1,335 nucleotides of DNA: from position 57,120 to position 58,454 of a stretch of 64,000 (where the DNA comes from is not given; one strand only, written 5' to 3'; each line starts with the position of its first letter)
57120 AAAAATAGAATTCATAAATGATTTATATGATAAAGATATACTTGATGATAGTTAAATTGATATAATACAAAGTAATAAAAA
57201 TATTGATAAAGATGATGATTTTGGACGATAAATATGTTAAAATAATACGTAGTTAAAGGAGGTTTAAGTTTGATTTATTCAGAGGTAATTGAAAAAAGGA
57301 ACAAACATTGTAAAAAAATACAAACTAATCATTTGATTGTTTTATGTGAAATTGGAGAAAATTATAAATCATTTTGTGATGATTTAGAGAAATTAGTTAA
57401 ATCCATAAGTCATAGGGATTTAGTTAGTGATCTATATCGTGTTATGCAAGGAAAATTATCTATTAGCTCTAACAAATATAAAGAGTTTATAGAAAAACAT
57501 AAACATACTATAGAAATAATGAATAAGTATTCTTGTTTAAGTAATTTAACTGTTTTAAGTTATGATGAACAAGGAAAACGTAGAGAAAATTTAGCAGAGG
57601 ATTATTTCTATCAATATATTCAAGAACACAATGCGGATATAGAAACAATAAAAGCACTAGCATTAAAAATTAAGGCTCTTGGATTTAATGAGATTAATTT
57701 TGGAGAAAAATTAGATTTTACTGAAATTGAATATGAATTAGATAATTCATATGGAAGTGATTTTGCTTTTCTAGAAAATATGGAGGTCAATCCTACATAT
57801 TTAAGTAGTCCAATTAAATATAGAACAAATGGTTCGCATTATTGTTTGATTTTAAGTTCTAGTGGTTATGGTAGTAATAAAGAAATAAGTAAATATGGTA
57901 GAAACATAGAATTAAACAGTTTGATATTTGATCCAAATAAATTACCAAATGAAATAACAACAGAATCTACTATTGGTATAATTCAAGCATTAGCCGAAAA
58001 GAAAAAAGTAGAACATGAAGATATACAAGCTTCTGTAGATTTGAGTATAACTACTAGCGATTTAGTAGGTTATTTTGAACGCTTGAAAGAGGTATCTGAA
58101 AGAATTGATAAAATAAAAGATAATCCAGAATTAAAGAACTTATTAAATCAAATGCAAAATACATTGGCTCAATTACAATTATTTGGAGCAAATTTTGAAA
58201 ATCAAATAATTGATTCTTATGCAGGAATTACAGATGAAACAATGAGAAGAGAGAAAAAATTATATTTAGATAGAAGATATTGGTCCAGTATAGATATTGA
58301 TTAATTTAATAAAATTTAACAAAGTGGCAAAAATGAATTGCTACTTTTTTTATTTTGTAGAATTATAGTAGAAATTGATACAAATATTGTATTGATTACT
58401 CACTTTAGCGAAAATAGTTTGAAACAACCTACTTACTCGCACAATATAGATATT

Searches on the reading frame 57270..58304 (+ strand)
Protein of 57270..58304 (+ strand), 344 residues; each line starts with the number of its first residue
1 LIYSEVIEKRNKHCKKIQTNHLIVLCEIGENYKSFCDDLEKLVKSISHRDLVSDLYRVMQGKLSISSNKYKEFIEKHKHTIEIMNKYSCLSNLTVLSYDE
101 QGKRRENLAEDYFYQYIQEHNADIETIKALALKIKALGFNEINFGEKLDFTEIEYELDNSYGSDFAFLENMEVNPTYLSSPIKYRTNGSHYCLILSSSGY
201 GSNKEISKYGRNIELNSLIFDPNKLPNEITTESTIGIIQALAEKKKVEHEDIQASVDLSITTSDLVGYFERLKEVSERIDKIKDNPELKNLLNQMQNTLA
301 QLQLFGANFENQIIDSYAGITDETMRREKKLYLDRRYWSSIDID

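Call 51: search_protein_families(library=pfam, proteins=[window:57270-58301:+], max_evalue=0.01)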
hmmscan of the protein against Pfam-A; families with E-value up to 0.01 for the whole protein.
window:57270-58301:+ (344 aa): 0 families

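Call 63: find_encoding_contigs(protein=window:57270-58304:+, flank=6000, max_places=8)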
Protein window:57270-58304:+ (344 aa): no gene with exactly this product is on record in the collection.
